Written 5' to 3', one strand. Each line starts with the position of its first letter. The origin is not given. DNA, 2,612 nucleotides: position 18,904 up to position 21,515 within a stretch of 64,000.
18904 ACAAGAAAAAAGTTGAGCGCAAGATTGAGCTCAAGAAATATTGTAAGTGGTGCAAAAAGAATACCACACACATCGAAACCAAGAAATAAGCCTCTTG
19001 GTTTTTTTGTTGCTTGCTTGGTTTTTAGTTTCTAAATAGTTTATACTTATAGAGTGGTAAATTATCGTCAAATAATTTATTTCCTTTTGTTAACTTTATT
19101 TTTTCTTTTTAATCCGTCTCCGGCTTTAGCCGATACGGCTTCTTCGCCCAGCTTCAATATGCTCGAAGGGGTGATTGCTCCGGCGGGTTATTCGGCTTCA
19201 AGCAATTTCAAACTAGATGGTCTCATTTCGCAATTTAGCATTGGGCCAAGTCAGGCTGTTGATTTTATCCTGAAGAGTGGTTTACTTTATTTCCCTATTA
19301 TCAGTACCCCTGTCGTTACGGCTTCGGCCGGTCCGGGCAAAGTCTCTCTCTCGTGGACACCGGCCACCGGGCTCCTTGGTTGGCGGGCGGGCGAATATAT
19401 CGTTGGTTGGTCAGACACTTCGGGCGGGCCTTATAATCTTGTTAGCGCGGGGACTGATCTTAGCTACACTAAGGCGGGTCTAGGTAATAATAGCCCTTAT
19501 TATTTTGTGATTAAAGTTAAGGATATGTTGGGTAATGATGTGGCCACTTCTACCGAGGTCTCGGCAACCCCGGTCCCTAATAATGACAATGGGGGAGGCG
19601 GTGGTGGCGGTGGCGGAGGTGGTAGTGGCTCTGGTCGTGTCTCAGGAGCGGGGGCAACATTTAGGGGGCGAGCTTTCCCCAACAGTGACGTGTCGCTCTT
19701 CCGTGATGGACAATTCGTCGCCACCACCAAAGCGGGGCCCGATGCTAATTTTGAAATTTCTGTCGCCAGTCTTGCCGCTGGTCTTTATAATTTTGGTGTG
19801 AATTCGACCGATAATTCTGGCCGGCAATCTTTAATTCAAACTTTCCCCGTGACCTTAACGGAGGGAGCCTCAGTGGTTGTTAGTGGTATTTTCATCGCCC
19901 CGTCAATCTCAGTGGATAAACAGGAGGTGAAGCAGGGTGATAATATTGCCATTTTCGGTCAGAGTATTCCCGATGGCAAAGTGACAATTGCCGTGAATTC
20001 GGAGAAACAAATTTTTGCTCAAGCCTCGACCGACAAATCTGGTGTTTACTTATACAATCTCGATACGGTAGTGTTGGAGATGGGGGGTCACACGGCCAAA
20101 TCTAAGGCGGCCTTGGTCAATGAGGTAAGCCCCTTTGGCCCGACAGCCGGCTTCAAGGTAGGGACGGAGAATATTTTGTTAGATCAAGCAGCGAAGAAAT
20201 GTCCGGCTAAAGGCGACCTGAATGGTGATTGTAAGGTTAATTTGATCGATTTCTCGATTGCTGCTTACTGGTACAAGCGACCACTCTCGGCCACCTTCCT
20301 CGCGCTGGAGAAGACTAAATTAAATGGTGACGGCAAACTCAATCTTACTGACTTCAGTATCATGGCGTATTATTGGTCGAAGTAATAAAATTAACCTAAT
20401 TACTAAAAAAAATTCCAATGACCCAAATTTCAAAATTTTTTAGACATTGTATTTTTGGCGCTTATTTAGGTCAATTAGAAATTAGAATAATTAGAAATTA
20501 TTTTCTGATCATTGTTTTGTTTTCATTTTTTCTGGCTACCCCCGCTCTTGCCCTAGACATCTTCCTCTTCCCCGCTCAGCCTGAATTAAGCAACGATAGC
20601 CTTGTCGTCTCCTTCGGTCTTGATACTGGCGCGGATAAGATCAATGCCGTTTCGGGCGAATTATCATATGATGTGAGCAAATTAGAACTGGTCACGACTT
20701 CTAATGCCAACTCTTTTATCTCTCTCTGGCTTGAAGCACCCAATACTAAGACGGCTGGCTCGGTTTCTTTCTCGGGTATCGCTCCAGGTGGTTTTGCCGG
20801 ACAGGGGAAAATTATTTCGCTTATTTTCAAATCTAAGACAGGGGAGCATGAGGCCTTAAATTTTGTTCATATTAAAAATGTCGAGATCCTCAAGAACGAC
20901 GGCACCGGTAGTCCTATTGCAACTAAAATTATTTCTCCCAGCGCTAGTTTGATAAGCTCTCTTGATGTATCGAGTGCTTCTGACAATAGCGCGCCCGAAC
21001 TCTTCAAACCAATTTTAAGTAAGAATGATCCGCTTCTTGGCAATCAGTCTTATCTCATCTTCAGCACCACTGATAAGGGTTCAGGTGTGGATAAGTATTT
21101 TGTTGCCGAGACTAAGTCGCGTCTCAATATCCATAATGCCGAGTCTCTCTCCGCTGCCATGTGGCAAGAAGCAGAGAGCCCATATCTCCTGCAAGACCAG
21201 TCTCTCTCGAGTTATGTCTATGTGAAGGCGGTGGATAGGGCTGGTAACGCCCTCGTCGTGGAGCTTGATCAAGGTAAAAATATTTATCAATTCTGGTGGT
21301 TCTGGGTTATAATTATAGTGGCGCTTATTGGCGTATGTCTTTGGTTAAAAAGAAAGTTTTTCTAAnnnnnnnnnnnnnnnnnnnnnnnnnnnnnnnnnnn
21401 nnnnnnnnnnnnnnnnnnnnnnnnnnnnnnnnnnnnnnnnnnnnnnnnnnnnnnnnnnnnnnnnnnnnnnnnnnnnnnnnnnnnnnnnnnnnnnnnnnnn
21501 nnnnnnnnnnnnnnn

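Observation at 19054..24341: Dockerin-like protein followed by three paralogous cohesin-like membrane proteins, a possible cell-surface cohesin-dockerin docking system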

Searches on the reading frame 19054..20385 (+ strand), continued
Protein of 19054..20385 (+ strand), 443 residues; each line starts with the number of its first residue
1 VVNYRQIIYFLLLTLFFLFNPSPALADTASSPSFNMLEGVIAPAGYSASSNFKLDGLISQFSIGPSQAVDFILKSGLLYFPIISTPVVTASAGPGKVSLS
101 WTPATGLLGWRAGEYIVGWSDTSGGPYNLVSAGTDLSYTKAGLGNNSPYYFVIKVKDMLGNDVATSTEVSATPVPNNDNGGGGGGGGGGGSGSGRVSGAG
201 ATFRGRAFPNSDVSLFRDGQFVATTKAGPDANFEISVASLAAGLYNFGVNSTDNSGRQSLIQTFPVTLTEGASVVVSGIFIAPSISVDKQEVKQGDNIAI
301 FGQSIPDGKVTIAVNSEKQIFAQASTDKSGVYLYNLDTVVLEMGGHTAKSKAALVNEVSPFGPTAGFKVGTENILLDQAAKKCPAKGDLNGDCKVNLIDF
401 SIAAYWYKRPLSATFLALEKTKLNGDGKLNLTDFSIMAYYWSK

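Call 37: fold_search(model_id=the predicted structure, library=pdb)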
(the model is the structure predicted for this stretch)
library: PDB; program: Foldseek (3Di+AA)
matches with E <= 10: 1963; with E <= 0.001: 529
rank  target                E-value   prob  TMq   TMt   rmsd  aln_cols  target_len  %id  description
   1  6tpw                  1.6e-10  1.00  0.20  0.23  24.4       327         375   14  Crystal structures of FNIII domain one through four of the human leucocyte common antigen-related protein ( LAR) (released 2020-05-13)
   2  2yn3_A                4.9e-10  1.00  0.18  0.28  24.8       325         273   15  Structural insight into the giant calcium-binding adhesin SiiE: implications for the adhesion of Salmonella enterica t (released 2013-04-03)
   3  7ndg_B                5.4e-10  1.00  0.21  0.30  31.4       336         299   13  Cryo-EM structure of the ternary complex between Netrin-1, Neogenin and Repulsive Guidance Molecule B (released 2021-03-31)
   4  7ne1_B                7.1e-10  1.00  0.19  0.26  28.5       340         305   13  Structure of the complex between Netrin-1 and its receptor Neogenin (released 2021-03-31)
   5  8yyl_B                1.3e-09  1.00  0.17  0.15  32.4       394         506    8  Cryo-EM structure of the complex IR with one insulin (released 2025-04-09)
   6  7mrs_A                1.8e-09  1.00  0.18  0.26  24.2       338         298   13  Zebrafish CNTN4 APPb complex (released 2022-01-05)
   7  6xay_A                1.8e-09  1.00  0.17  0.26  24.6       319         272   13  Structure of a fragment of human fibronectin containing the 10th, 11th and 12th type III domains (released 2021-06-09)
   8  8bnq_B                1.8e-09  1.00  0.18  0.25  31.8       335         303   15  Crystal structure of the FnIII-tandem A84-A86 from the A-band of titin (released 2023-04-12)
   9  5n47_F                2.4e-09  1.00  0.17  0.27  23.6       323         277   14  Structure of Anticalin N7E in complex with the three-domain fragment Fn7B8 of human oncofetal fibronectin (released 2018-02-14)
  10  4gh7_B                2.5e-09  1.00  0.17  0.27  22.8       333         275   14  Crystal structure of Anticalin N7A in complex with oncofetal fibronectin fragment Fn7B8 (released 2012-12-26)
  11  5e53_D                3.1e-09  1.00  0.17  0.25  23.6       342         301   13  Crystal structure of chicken CNTN1 FN1-FN3 domains (released 2016-08-31)
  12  8xk1_A                3.3e-09  1.00  0.18  0.10  31.4       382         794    9  Cryo-EM structure of human insulin receptor bound to 4 IGF-I (released 2024-12-25)
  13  6xay_B                3.7e-09  1.00  0.18  0.29  24.7       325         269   12  Structure of a fragment of human fibronectin containing the 10th, 11th and 12th type III domains (released 2021-06-09)
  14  6xay_C                3.7e-09  1.00  0.17  0.27  24.7       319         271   13  Structure of a fragment of human fibronectin containing the 10th, 11th and 12th type III domains (released 2021-06-09)
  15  6iaa_A                3.7e-09  1.00  0.18  0.10  34.0       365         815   14  hRobo2 ectodomain (released 2019-03-13)
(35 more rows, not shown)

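Call 48: search_protein_families(library=pfam, alignment_id=A2, max_evalue=0.01)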
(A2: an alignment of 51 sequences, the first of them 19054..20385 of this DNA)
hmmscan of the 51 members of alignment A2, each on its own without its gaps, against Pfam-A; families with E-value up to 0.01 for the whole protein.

A. member 1, window:19054-20385:+ (443 aa): 3 families
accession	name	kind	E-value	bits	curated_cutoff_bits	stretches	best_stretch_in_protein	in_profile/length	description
PF17936.7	Big_6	-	1.5e-05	25.6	27.6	1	196-265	10-80/83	Bacterial Ig domain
PF00404.24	Dockerin_1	-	0.00018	22.1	22.9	1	386-438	1-53/57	Dockerin type I domain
PF19077.6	Big_13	-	0.0017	19.3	27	0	202-267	30-99/102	Bacterial Ig-like domain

B. families by the number of members that match (of 51 scanned): 13 families
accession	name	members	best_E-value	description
PF17936.7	Big_6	50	7.3e-10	Bacterial Ig domain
PF00404.24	Dockerin_1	45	3.4e-08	Dockerin type I domain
PF00041.27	fn3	27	4.4e-06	Fibronectin type III domain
PF19077.6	Big_13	20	2.1e-05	Bacterial Ig-like domain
PF07495.19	Y_Y_Y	7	1e-05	Y_Y_Y domain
PF16656.11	Pur_ac_phosph_N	4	0.00053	Purple acid Phosphatase, N-terminal domain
PF22352.2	K319L-like_PKD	3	0.0019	K319L-like, PKD domain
PF16389.11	DUF4998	2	0.00015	Domain of unknown function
PF25788.1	Ig_Rha78A_N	1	0.0019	Rha78A-like, N-terminal immunoglobulin domain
PF23861.1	Ribophorin_II_2nd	1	0.002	Ribophorin II second domain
PF10179.15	NDNF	1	0.0036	Neuron-derived neurotrophic factor, first Fn(III) domain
PF24489.1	Ig_J_second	1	0.0052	Tip attachment protein J second Ig-like domain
PF13202.12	EF-hand_5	1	0.0062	EF hand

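Call 50: search_solved_structures(query=A2, max_evalue=0.01)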
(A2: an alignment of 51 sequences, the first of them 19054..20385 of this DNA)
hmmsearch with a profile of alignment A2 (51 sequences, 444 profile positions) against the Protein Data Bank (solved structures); distinct sequences matched with E-value up to 0.01: 15.
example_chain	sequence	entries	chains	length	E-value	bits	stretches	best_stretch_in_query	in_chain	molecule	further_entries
8q6t_I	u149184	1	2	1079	3.4e-12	48.9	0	98-180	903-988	Titin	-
8g4l_bm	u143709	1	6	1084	1.7e-11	46.6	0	97-162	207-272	Titin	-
3mpc_A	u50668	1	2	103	1.4e-07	33.7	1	94-160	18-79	Fn3-like protein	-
3lpw_A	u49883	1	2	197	1.1e-06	30.7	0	97-162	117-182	A77-A78 domain from Titin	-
9vsf_A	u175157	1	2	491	3.4e-06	29.2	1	87-187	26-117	Beta-1,3-glucanase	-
5g56_A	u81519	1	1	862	1.2e-05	27.3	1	94-174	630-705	CARBOHYDRATE BINDING FAMILY 6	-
1k85_A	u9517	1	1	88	2.1e-05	26.5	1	83-174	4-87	CHITINASE A1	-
2y3n_B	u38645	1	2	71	5e-05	25.3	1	385-442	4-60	CELLULOSOMAL FAMILY-48 PROCESSIVE GLYCOSIDE HYDROLASE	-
5nrm_B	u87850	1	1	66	0.001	21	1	388-441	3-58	DocCel5: Type I dockerin repeat domain from A. cellulolyticus family 5 endoglucanase WP_01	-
4fl4_A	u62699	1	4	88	0.0028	19.5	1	386-441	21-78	Glycoside hydrolase family 9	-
2yik_A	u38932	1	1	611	0.003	19.4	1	384-439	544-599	ENDOGLUCANASE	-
1daq_A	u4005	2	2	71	0.0033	19.3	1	386-439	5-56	ENDOGLUCANASE SS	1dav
2mte_A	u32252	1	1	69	0.0034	19.2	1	386-439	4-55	Cellulose 1,4-beta-cellobiosidase (reducing end) CelS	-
2yux_A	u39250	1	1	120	0.004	19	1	97-163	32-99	Myosin-binding protein C, slow-type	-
6pog_A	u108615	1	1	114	0.0096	17.8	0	86-162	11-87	Roundabout homolog 3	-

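Call 55: search_protein_families(library=ncbifam, alignment_id=A2, max_evalue=0.01)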
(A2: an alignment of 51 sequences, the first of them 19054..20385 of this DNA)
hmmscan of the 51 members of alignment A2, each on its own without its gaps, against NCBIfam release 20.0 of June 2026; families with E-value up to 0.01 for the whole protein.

A. member 1, window:19054-20385:+ (443 aa): 2 families
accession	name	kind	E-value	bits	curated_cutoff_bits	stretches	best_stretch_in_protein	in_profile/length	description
NF058579.1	CPR_pilus_PamT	equivalog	0.0013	18.2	240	1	7-77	5-77/241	CPR-type pilus protein PamT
NF041611.1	exoglucan_CbhB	equivalog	0.0031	15.6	1950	1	81-260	706-877/997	exoglucanase CbhB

B. families by the number of members that match (of 51 scanned): 6 families
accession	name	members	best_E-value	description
NF041611.1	exoglucan_CbhB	24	8.4e-09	exoglucanase CbhB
NF045522.1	MXAN_2561_fam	16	5.3e-06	MXAN_2561 family MXYO-CTERM-anchored protein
NF033510.3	Ca_tandemer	11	1.4e-06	Ca2+-stabilized repeat-containing adhesin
NF058579.1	CPR_pilus_PamT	9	2.5e-09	CPR-type pilus protein PamT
NF040520.1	Ig_like_BLP2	7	1.6e-05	Ig-like repeat protein Blp2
NF049990.1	CellobisidaseCelK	2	0.0059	cellulose 1,4-beta-cellobiosidase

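Call 57: search_protein_families(library=ncbifam, proteins=[P0136, P0137, P0143, P0146, P0148, P0151, P0162, P0167, P0171, P0160], max_evalue=0.01)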
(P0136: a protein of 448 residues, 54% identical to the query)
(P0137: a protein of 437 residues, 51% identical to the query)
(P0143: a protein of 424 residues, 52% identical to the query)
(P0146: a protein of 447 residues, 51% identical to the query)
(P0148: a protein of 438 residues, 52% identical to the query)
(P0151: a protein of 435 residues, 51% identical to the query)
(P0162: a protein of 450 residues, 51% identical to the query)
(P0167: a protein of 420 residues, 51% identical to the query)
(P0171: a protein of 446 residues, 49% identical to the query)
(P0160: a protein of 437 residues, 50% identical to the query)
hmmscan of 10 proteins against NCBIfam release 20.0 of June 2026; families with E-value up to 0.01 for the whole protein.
P0136 (448 aa): 2 families
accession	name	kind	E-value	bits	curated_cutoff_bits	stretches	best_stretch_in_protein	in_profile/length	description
NF041611.1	exoglucan_CbhB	equivalog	0.00023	19.3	1950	1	87-281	706-891/997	exoglucanase CbhB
NF045522.1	MXAN_2561_fam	equivalog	0.0036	16.8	150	1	136-181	215-260/304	MXAN_2561 family MXYO-CTERM-anchored protein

P0137 (437 aa): 1 family
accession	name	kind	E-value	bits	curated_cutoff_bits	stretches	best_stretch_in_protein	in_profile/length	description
NF033510.3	Ca_tandemer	repeat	9.7e-05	22.7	50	1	194-255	30-96/96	Ca2+-stabilized repeat-containing adhesin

P0143 (424 aa): 1 family
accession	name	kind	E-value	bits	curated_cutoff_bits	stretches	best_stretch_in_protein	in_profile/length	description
NF041611.1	exoglucan_CbhB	equivalog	5.1e-05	21.5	1950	1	70-162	801-886/997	exoglucanase CbhB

P0146 (447 aa): 0 families

P0148 (438 aa): 1 family
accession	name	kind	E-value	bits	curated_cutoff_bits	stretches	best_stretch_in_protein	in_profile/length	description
NF040520.1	Ig_like_BLP2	equivalog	0.0073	14.5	750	0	202-258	441-498/730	Ig-like repeat protein Blp2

P0151 (435 aa): 1 family
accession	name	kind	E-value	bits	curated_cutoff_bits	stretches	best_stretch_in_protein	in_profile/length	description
NF033510.3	Ca_tandemer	repeat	2.6e-06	27.7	50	0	192-252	31-96/96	Ca2+-stabilized repeat-containing adhesin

P0162 (450 aa): 2 families
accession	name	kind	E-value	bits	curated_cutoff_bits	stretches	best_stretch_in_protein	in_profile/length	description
NF058579.1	CPR_pilus_PamT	equivalog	0.00012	21.5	240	1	16-104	10-97/241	CPR-type pilus protein PamT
NF045522.1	MXAN_2561_fam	equivalog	0.0072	15.8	150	0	134-197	215-280/304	MXAN_2561 family MXYO-CTERM-anchored protein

P0167 (420 aa): 4 families
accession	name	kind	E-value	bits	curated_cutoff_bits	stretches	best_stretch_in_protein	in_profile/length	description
NF041611.1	exoglucan_CbhB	equivalog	5.4e-07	28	1950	1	68-258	709-896/997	exoglucanase CbhB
NF033510.3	Ca_tandemer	repeat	2e-06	28.1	50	1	177-237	31-96/96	Ca2+-stabilized repeat-containing adhesin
NF040520.1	Ig_like_BLP2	equivalog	0.0016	16.7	750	0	179-408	437-662/730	Ig-like repeat protein Blp2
NF045522.1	MXAN_2561_fam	equivalog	0.0019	17.7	150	1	113-162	214-263/304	MXAN_2561 family MXYO-CTERM-anchored protein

P0171 (446 aa): 0 families

P0160 (437 aa): 1 family
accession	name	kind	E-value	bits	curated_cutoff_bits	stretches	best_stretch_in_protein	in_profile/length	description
NF033510.3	Ca_tandemer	repeat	1.4e-06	28.6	50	1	192-253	28-94/96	Ca2+-stabilized repeat-containing adhesin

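Call 64: search_protein_families(library=ncbifam, proteins=[L079:3443-4087:+, L079:4112-5077:+, L079:5074-5850:+, L079:5850-7118:+], max_evalue=0.01)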
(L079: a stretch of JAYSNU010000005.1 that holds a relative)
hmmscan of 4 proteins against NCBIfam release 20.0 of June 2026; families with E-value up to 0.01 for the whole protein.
L079:3443-4087:+ (214 aa): 0 families

L079:4112-5077:+ (321 aa): 0 families

L079:5074-5850:+ (258 aa): 1 family
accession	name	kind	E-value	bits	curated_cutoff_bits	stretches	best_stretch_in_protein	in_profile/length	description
NF058579.1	CPR_pilus_PamT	equivalog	1.3e-13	50.9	240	1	16-139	8-130/241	CPR-type pilus protein PamT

L079:5850-7118:+ (423 aa): 0 families

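Call 80: search_protein_representatives(alignment_id=A2)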
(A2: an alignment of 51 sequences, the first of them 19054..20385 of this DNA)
Query: 51 sequences, 444 profile positions. Proteins with E-value up to 0.001 (for the whole library): 26645; up to 1e-10: 9041; up to 1e-30: 2100. The best 150 are listed.
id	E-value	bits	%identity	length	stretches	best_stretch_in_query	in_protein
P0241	7.3e-214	726.8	-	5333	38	93-178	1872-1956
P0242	6.0e-211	717.2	-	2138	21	90-183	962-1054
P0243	8.7e-208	706.8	-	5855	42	91-180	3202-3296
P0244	2.0e-201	685.8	-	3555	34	90-177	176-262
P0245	1.4e-199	679.8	-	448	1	5-444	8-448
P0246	1.3e-195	666.7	-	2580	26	84-179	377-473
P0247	2.2e-195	665.9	-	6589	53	90-173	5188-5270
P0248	2.3e-188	642.8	-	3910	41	91-182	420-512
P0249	1.2e-184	630.6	-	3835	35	90-181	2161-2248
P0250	1.2e-173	594.3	-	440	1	8-444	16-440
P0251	7.4e-170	581.8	-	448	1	9-444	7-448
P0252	6.5e-165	565.5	-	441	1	8-444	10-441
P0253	7.0e-165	565.4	-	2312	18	90-183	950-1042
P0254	5.4e-163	559.2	-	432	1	11-444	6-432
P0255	5.6e-163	559.1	-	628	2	172-444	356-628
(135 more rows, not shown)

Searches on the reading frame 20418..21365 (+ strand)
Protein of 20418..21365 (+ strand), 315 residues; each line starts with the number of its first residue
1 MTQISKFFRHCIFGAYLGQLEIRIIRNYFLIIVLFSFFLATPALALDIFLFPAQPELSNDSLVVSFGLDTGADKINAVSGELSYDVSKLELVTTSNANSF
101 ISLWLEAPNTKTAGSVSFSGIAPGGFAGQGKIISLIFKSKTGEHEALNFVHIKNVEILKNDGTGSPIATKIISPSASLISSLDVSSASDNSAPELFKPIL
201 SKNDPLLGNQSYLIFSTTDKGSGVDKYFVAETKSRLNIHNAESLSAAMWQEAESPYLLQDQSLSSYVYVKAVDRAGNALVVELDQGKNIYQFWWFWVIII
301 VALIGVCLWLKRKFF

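Call 3: search_protein_families(library=pfam, proteins=[window:20418-21365:+], max_evalue=1)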
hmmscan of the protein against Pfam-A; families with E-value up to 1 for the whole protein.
window:20418-21365:+ (315 aa): 0 families

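Call 4: search_protein_families(library=ncbifam, proteins=[window:20418-21365:+], max_evalue=1)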
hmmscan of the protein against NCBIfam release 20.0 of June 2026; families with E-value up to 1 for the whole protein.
window:20418-21365:+ (315 aa): 1 family
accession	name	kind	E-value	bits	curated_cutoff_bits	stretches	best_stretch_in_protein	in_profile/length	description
NF047446.1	barrel_OmpL47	domain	0.0072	16.8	40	1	215-278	9-58/68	OmpL47-type beta-barrel domain-containing protein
